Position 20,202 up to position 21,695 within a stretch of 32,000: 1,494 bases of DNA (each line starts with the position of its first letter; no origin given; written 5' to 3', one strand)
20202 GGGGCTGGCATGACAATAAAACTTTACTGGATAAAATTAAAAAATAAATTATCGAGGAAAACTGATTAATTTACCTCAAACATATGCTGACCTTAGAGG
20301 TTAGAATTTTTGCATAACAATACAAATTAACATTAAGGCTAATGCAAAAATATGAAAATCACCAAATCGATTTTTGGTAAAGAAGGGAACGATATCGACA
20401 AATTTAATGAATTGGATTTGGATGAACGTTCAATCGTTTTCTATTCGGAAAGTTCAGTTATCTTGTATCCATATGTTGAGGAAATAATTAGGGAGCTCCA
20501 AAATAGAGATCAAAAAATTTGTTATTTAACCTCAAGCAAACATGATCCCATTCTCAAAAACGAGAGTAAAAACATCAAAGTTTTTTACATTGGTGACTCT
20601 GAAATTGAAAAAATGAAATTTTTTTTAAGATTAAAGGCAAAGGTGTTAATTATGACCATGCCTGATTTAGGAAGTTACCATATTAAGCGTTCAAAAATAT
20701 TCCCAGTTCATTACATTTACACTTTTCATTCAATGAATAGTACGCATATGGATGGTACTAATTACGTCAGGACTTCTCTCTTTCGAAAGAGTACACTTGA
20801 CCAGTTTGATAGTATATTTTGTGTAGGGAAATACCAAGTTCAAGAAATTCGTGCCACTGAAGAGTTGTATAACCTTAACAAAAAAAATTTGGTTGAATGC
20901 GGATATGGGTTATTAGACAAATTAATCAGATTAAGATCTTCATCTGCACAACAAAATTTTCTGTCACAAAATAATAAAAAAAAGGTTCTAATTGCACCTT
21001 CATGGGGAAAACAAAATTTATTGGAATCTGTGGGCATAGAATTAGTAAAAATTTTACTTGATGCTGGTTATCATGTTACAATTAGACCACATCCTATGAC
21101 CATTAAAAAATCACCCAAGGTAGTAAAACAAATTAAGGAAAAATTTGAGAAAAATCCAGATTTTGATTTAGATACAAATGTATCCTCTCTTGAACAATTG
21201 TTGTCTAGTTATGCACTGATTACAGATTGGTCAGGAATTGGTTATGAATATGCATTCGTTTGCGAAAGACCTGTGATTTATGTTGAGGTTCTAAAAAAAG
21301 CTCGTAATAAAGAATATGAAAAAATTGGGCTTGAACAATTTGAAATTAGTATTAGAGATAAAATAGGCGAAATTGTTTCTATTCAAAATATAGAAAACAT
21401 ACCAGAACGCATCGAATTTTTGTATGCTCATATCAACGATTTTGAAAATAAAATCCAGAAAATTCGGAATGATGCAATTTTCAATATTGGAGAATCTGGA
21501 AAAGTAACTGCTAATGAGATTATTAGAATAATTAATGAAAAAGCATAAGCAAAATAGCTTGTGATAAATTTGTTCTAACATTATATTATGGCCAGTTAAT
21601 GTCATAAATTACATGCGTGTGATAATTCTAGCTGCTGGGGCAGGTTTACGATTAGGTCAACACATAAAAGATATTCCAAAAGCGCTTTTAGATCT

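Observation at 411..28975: A ~26-kb phosphonoglycan island: phosphonate synthesis, nucleotide activation, candidate transferases, glycan assembly and the N-glycosylation OST in one locus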

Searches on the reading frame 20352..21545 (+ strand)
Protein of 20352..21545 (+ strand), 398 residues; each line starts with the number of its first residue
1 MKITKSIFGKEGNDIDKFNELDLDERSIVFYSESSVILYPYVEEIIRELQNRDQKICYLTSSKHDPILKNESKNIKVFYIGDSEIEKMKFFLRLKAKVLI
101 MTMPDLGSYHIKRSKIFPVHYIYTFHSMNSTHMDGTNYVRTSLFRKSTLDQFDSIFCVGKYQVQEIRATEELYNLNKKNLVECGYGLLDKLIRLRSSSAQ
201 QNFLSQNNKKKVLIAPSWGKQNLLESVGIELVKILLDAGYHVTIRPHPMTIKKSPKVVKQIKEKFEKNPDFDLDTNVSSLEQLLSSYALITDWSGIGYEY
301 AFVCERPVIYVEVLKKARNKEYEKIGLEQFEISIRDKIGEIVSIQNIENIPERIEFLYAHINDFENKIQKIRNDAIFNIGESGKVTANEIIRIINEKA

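Call 4: search_protein_families(library=pfam, proteins=[window:20352-21545:+], max_evalue=0.01)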
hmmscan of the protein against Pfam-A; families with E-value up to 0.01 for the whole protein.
window:20352-21545:+ (398 aa): 1 family
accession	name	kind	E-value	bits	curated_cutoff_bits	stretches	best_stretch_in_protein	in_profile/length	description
PF04464.20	Glyphos_transf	-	5.7e-14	52.3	22.1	1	23-310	11-291/367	CDP-Glycerol:Poly(glycerophosphate) glycerophosphotransferase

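Call 7: search_protein_families(library=ncbifam, proteins=[window:20352-21545:+], max_evalue=0.001)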
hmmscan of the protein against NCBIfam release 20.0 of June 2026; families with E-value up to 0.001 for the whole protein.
window:20352-21545:+ (398 aa): 0 families

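Call 37: search_solved_structures(query=window:20352-21545:+, max_evalue=1)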
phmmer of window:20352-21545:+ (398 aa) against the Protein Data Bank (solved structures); distinct sequences matched with E-value up to 1: 2.
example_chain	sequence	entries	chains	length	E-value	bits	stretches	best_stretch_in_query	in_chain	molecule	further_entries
6z6e_A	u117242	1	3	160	0.73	11.9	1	301-374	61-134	Terminase small subunit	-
8pop_A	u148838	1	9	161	0.74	11.9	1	301-374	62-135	Terminase small subunit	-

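Call 48: find_related_loci(query=A1, collection=metagenome_contigs, flank=10000)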
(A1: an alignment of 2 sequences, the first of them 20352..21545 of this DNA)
Query A1 (398 aa) in metagenome_contigs; peptide patterns used: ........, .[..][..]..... (x = any residue, [..] = any of these).
335 stretches matched a pattern; 198 encode a relative of the query (tblastn E <= 1e-3); the best 80 are kept; 80 distinct loci.
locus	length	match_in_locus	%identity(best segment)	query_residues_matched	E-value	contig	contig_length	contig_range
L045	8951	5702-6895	99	1-398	0e+0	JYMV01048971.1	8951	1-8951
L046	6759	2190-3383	95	1-398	0e+0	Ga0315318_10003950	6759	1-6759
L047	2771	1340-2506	85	1-398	0e+0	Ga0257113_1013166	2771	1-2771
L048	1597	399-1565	85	1-398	0e+0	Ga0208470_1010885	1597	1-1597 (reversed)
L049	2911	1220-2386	84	1-398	0e+0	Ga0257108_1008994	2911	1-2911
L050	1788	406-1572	84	1-398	0e+0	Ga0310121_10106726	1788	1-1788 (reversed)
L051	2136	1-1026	98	57-398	0e+0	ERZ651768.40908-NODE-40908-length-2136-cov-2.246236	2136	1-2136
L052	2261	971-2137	82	1-398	0e+0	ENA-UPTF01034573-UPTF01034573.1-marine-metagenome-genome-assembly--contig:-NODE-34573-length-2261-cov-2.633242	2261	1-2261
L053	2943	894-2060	84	1-398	0e+0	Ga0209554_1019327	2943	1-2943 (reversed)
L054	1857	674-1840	81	1-398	0e+0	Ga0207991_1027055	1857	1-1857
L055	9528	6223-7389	84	1-398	0e+0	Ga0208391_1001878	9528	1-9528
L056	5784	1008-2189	83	1-398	0e+0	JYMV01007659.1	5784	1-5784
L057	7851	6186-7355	80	1-398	0e+0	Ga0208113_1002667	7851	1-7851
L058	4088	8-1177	80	1-398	0e+0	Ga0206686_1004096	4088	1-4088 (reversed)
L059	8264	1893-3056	80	1-397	0e+0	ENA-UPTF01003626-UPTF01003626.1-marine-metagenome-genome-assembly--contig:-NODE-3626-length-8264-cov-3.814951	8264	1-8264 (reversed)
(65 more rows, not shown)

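Call 59: find_homologous_proteins(query=window:20352-21545:+, max_evalue=0.00001)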
Query window:20352-21545:+ (398 aa): 3931 proteins with E <= 0.00001 among 8000 candidates; the best 120 are listed.
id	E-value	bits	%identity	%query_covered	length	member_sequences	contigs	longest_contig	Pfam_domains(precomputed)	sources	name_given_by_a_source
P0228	1.6e-251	852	97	100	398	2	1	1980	PF04464.21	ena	-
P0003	2.0e-248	841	95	100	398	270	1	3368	PF04464.21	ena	-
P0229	9.0e-239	810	93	100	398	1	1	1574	PF04464.21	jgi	-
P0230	1.6e-225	766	88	100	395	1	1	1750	PF04464.21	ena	-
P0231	7.5e-224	761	88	100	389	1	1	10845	PF04464.21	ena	-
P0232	1.4e-223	760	87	100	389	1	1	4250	PF04464.21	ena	-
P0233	1.1e-221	754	86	100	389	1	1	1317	PF04464.21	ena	-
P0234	3.0e-220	749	86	100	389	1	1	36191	PF04464.21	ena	-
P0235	8.3e-220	747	85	100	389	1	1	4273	PF04464.21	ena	-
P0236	3.0e-219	745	85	100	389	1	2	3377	PF04464.21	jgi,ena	jgi:YidC/Oxa1 family membrane protein insertase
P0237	4.0e-219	745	85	100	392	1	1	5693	PF04464.21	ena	-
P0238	5.7e-219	745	85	100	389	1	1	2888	PF04464.21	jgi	-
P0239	2.2e-218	743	85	100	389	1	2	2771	PF04464.21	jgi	jgi:YidC/Oxa1 family membrane protein insertase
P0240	6.9e-218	741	85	100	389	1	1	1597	PF04464.21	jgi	-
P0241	7.9e-218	741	84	100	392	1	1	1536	PF04464.21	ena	-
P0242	1.0e-217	740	85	100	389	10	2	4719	PF04464.21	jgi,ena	-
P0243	2.2e-217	739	85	100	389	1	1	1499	PF04464.21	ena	-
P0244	2.9e-217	739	85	100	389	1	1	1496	PF04464.21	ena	-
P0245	4.3e-217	738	85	100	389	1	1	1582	PF04464.21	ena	-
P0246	4.9e-217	738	85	100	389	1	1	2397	PF04464.21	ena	-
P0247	5.0e-217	738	85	100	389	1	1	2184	PF04464.21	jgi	jgi:YidC/Oxa1 family membrane protein insertase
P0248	5.1e-217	738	84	100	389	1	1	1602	PF04464.21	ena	-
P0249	6.0e-217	738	85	100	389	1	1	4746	PF04464.21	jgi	-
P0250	2.4e-216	736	84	100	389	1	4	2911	PF04464.21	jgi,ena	-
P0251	3.1e-216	736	85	100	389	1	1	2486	PF04464.21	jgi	jgi:YidC/Oxa1 family membrane protein insertase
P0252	5.4e-216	735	84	100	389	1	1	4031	PF04464.21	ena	-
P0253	5.5e-216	735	84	100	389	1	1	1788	PF04464.21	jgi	-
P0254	1.7e-215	733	84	100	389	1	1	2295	PF04464.21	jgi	-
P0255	1.9e-215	733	84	100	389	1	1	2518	PF04464.21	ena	-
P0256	2.0e-215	733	84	100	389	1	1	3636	PF04464.21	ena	-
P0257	2.1e-215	733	84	100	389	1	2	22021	PF04464.21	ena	-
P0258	2.1e-215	733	84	100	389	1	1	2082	PF04464.21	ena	-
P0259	2.2e-215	733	84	100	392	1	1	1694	PF04464.21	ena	-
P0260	5.0e-215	732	83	100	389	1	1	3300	PF04464.21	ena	-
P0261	5.7e-215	731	83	100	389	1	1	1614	PF04464.21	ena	-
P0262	5.8e-215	731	85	100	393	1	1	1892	PF04464.21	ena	-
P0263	7.7e-215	731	84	100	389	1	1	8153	PF04464.21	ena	-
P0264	9.4e-215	731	84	100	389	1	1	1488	PF04464.21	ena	-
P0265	9.5e-215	731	84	100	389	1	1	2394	PF04464.21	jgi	-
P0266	1.1e-214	730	84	100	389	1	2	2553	PF04464.21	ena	-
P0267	1.1e-214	730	83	100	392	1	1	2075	PF04464.21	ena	-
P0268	1.2e-214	730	84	100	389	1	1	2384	PF04464.21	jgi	-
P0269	1.2e-214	730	84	100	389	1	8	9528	PF04464.21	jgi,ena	jgi:YidC/Oxa1 family membrane protein insertase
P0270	2.0e-214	730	84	100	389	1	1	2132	PF04464.21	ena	-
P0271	2.1e-214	730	84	100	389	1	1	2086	PF04464.21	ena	-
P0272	2.7e-214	729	84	100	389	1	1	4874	PF04464.21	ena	-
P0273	2.9e-214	729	84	100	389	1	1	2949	PF04464.21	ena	-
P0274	3.7e-214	729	84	100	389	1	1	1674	PF04464.21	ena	-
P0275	4.3e-214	728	84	100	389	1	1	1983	PF04464.21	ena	-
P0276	4.7e-214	728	84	100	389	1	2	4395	PF04464.21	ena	-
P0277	5.3e-214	728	84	100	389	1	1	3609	PF04464.21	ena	-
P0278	5.9e-214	728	84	100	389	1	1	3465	PF04464.21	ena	-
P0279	8.1e-214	728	84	100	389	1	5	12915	PF04464.21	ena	-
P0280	9.2e-214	727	83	100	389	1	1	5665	PF04464.21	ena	-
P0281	9.3e-214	727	84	100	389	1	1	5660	PF04464.21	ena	-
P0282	9.4e-214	727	84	100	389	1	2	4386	PF04464.21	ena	-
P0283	1.1e-213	727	84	100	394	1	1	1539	PF04464.21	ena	-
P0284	1.5e-213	727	84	100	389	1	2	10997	PF04464.21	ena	-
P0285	1.9e-213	726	84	100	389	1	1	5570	PF04464.21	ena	-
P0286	2.1e-213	726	83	100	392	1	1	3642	PF04464.21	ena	-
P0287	2.1e-213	726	83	100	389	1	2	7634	PF04464.21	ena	-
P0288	2.1e-213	726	83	100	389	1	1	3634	PF04464.21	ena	-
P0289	2.1e-213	726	84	100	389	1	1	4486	PF04464.21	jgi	jgi:YidC/Oxa1 family membrane protein insertase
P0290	2.4e-213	726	84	100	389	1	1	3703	PF04464.21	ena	-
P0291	2.6e-213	726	84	100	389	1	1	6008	PF04464.21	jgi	-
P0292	3.0e-213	726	83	100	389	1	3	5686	PF04464.21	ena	-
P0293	3.3e-213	726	83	100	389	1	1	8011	PF04464.21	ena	-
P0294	3.6e-213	725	84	100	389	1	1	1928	PF04464.21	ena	-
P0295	3.7e-213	725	83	100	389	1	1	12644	PF04464.21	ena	-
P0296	3.7e-213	725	83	100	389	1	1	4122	PF04464.21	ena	-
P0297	4.1e-213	725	84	100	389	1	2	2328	PF04464.21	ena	-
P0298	4.2e-213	725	83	100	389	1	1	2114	PF04464.21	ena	-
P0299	4.3e-213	725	83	100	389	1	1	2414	PF04464.21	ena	-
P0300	4.4e-213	725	83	100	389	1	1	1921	PF04464.21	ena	-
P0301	4.5e-213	725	83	100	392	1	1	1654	PF04464.21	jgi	-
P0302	5.2e-213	725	84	100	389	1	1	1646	PF04464.21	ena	-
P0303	5.2e-213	725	83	100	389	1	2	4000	PF04464.21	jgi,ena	-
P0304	6.1e-213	725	83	100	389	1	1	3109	PF04464.21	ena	-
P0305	6.5e-213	725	83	100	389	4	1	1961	PF04464.21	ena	-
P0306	6.5e-213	725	83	100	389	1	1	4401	PF04464.21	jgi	-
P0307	6.7e-213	725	83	100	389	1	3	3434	PF04464.21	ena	-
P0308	7.1e-213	724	83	100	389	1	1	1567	PF04464.21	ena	-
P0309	8.2e-213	724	83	100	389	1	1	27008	PF04464.21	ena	-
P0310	8.6e-213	724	83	100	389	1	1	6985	PF04464.21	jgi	-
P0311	9.6e-213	724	83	100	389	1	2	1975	PF04464.21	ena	-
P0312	9.8e-213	724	83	100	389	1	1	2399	PF04464.21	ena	-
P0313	9.9e-213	724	83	100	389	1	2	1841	PF04464.21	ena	-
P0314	9.9e-213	724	83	100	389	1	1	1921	PF04464.21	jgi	-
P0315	1.0e-212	724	83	100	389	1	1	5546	PF04464.21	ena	-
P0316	1.1e-212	724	83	100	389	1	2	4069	PF04464.21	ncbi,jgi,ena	-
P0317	1.2e-212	724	83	100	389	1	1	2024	PF04464.21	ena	-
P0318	1.7e-212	723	83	100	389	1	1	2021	PF04464.21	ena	-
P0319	1.8e-212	723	83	100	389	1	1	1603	PF04464.21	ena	-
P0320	2.1e-212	723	83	100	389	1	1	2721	PF04464.21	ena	-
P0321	2.2e-212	723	83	100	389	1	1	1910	PF04464.21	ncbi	-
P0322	2.3e-212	723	83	100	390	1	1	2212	PF04464.21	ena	-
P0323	2.6e-212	723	83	100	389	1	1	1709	PF04464.21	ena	-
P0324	2.9e-212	722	83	100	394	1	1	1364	PF04464.21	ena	-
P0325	3.0e-212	722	83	100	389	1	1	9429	PF04464.21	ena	-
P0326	3.1e-212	722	83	100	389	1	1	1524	PF04464.21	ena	-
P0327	3.3e-212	722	83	100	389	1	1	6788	PF04464.21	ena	-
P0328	3.7e-212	722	83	100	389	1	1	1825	PF04464.21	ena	-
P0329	4.0e-212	722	83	100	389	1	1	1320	PF04464.21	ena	-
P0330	4.1e-212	722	83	100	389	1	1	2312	PF04464.21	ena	-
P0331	4.5e-212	722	83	100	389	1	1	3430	PF04464.21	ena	-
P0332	5.1e-212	722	83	100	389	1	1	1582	PF04464.21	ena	-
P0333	5.7e-212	721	83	100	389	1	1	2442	PF04464.21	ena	-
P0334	5.8e-212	721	83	100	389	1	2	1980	PF04464.21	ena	-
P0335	6.0e-212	721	83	100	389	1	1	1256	PF04464.21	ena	-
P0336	6.0e-212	721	84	100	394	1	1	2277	PF04464.21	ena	-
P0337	6.3e-212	721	83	100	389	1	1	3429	PF04464.21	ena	-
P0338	6.6e-212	721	82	100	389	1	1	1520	PF04464.21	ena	-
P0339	6.8e-212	721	82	100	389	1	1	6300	PF04464.21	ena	-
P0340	6.9e-212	721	84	100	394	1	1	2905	PF04464.21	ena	-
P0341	7.6e-212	721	84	100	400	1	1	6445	PF04464.21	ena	-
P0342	8.2e-212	721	84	100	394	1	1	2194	PF04464.21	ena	-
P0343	8.5e-212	721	83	100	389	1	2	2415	PF04464.21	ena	-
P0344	8.9e-212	721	82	100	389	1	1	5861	PF04464.21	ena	-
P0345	9.3e-212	721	83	100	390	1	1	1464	PF04464.21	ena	-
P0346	1.5e-211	720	82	100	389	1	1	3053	PF04464.21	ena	-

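Call 60: find_encoding_contigs(protein=P0234, flank=10000, max_places=1)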
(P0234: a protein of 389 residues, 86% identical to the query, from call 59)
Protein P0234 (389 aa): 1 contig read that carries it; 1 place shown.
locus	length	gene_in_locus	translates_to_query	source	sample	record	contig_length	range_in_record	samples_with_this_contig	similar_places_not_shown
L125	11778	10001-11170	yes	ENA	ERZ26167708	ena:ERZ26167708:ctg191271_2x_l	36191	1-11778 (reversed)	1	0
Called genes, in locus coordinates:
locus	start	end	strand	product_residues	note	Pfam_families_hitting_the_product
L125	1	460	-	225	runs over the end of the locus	PF00465:Fe-ADH, PF25137:ADH_Fe_C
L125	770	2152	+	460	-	PF13714:PEP_mutase, PF02776:TPP_enzyme_N (weak)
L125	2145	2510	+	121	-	PF02775:TPP_enzyme_C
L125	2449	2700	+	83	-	-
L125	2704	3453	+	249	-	PF00483:NTP_transferase, PF12804:NTP_transf_3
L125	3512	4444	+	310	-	PF04055:Radical_SAM, PF13186:SPASM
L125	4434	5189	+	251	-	PF00106:adh_short, PF13561:adh_short_C2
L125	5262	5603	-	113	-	-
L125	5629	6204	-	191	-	PF00483:NTP_transferase, PF12804:NTP_transf_3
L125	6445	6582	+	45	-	-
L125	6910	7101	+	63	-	-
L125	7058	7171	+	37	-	-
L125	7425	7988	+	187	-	PF13489:Methyltransf_23, PF05175:MTS (weak), PF13847:Methyltransf_31, PF08241:Methyltransf_11, PF08242:Methyltransf_12, PF13649:Methyltransf_25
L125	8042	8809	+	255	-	-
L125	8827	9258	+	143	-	-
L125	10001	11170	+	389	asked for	PF04464:Glyphos_transf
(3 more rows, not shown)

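Call 61: find_encoding_contigs(protein=P0309, flank=10000, max_places=1)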
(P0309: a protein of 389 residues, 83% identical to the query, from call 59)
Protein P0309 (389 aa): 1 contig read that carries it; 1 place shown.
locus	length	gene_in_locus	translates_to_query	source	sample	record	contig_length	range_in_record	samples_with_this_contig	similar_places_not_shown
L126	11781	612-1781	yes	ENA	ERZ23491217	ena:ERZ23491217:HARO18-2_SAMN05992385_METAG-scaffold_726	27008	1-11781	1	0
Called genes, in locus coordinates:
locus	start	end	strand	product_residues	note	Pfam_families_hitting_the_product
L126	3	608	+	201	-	?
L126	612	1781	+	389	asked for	PF04464:Glyphos_transf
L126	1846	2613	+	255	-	PF00483:NTP_transferase (weak), PF12804:NTP_transf_3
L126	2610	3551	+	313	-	PF02668:TauD, PF08943:CsiD (weak)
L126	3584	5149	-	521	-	PF00884:Sulfatase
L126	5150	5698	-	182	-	PF02775:TPP_enzyme_C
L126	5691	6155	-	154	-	PF02776:TPP_enzyme_N (weak), PF02779:Transket_pyr (weak)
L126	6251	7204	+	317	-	PF00465:Fe-ADH, PF13685:Fe-ADH_2, PF25137:ADH_Fe_C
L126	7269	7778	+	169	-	PF01583:APS_kinase, PF08433:KTI12 (faint), PF13238:AAA_18 (weak), PF13671:AAA_33 (weak)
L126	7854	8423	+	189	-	-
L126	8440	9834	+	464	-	PF04464:Glyphos_transf (weak)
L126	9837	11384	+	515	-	-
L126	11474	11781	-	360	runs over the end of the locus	PF13692:Glyco_trans_1_4, PF00534:Glycos_transf_1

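Call 70: search_solved_structures(query=A2, max_evalue=1, show_alignments=2)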
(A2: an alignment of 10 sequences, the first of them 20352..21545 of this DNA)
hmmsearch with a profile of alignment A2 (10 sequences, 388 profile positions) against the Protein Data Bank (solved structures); distinct sequences matched with E-value up to 1: 3.
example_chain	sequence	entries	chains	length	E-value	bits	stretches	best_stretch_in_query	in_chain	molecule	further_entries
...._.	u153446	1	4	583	3.7e-06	29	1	159-299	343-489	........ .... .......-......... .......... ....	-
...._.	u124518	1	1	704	0.49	12.1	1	263-297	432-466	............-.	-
1vhk_A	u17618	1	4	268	0.93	11.2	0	291-348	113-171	Hypothetical protein yqeU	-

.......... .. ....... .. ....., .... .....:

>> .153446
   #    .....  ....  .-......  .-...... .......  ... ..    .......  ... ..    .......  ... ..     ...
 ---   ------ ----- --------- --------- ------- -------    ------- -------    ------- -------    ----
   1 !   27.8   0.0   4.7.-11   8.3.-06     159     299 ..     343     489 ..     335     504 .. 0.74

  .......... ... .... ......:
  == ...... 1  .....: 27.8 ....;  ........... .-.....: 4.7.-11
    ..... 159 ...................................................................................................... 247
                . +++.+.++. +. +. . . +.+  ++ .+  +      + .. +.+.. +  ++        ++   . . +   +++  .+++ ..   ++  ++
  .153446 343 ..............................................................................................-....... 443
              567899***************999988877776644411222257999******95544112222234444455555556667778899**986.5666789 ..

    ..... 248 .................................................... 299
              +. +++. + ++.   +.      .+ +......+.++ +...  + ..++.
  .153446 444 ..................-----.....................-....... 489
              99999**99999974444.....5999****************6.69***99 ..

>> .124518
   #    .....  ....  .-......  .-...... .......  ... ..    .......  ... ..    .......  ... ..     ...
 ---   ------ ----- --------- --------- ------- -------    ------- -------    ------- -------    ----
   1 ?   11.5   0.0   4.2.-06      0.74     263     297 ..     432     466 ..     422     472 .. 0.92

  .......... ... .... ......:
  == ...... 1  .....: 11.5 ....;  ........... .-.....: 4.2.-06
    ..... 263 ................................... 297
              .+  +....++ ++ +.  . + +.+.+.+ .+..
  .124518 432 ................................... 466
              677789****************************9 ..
